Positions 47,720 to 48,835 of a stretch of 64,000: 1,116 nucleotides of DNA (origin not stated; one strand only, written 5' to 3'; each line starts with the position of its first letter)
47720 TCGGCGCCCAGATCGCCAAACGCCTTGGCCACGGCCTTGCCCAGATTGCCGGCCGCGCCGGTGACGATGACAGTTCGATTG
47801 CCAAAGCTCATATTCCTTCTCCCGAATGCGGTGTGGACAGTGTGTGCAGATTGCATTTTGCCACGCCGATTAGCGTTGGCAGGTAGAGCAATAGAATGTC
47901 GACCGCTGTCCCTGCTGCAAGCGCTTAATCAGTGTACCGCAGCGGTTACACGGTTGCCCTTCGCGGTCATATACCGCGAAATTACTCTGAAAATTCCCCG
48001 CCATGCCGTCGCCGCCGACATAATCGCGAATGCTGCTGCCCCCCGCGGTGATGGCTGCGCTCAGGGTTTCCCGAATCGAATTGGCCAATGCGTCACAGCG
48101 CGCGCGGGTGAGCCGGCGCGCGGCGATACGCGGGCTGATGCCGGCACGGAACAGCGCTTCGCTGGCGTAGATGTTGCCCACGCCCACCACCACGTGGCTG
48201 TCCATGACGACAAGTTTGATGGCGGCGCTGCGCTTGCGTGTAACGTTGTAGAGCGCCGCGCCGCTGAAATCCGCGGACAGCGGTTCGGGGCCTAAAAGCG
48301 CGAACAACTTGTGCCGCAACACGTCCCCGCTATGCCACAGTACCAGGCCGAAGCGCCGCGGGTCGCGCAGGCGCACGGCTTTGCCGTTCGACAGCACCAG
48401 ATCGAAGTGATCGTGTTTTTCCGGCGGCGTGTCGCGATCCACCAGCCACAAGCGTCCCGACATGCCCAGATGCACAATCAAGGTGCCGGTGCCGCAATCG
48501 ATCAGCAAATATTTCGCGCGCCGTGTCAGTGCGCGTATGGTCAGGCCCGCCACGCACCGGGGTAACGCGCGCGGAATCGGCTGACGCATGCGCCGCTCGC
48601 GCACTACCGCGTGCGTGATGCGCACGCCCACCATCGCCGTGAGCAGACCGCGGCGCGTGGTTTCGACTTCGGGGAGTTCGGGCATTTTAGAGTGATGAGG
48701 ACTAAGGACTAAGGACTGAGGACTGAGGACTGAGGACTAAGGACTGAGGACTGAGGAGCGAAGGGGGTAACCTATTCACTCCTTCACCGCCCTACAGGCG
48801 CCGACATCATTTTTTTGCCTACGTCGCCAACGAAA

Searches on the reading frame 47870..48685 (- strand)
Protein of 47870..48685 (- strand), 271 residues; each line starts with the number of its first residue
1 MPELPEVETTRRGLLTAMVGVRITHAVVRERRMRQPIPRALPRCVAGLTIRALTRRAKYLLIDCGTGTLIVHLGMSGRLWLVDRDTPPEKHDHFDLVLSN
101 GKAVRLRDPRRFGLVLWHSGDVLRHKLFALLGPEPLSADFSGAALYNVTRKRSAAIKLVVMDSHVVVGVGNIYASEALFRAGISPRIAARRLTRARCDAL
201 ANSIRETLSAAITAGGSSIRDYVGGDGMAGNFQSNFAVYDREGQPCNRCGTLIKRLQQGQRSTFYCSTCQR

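Call 13: find_related_loci(query=window:47870-48685:-, collection=genome_contigs, flank=10000)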
Query window:47870-48685:- (271 aa) in genome_contigs; peptide patterns used: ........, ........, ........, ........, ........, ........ (x = any residue, [..] = any of these).
600 stretches matched a pattern (row limit reached: there are more); 583 encode a relative of the query (tblastn E <= 1e-3); the best 80 are kept; 80 distinct loci.
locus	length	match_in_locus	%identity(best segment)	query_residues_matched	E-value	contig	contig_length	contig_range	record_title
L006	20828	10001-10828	65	1-271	7e-120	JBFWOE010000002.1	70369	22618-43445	MAG: Burkholderiales bacterium isolate CA_2019_TPBF_129 NODE_2978_length_70369_cov_5.502975_TPBF, whole genome shotgun s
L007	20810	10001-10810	67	1-270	1e-112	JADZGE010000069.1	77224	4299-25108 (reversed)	MAG: Burkholderiales bacterium isolate SJ92 c_000000868730, whole genome shotgun sequence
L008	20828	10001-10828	58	1-271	6e-104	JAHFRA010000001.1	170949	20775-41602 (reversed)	MAG: Gallionella sp. isolate nzgw563 NODE_43_length_170950_cov_6.535805, whole genome shotgun sequence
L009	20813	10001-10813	59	1-271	5e-102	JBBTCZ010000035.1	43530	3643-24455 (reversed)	MAG: Pseudomonadota bacterium isolate H41-bin191_1 H41_bin191_1_000000000035, whole genome shotgun sequence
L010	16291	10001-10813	54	1-271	7e-97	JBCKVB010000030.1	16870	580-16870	Gammaproteobacteria bacterium isolate SLM_LV1_0208-L22 Node_30_length_16870_cov_55.930414, whole genome shotgun sequence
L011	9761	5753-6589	56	1-271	7e-96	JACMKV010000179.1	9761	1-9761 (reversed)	MAG: Burkholderiales bacterium isolate ES-bin-258 ES-bin-258-contig-k141_4285414, whole genome shotgun sequence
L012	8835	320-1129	58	1-271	4e-95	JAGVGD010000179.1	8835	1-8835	MAG: Thiobacillus sp. isolate DeMMO2_16 c_000000097413, whole genome shotgun sequence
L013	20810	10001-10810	55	1-270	2e-94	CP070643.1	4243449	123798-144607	MAG: Betaproteobacteria bacterium isolate bin90 chromosome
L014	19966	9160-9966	53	1-270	2e-93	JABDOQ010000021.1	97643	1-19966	MAG: Woeseiaceae bacterium isolate Site_A34 k127_107587, whole genome shotgun sequence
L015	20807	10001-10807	54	1-270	5e-92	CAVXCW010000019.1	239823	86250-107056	MAG: uncultured Gammaproteobacteria bacterium isolate MFD03551.bin.1.18 genome assembly, contig: contig_2907, whole geno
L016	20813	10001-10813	54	1-271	1e-91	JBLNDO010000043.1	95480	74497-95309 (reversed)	MAG: Bacillota bacterium isolate MAG97 PRJNA917189_bin4_renamed_42, whole genome shotgun sequence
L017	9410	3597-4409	56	1-271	4e-91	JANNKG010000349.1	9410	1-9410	MAG: Burkholderiales bacterium isolate SOY_4_C_metabat_205_sub SOY_4_C_k141_2219684, whole genome shotgun sequence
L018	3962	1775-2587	54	1-271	2e-91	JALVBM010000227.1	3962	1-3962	MAG: Chromatiales bacterium isolate 134-614_maxbin2_scaf2bin.046 134-614_scaffold_21954_c1, whole genome shotgun sequenc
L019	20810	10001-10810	51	1-271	1e-90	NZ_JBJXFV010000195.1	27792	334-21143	MAG: Prosthecobacter sp. isolate F1F2.bin.412 k127_9851048, whole genome shotgun sequence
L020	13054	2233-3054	57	1-271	2e-90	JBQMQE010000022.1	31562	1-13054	MAG: Burkholderiales bacterium isolate SAF384-004 bin5.fa-22, whole genome shotgun sequence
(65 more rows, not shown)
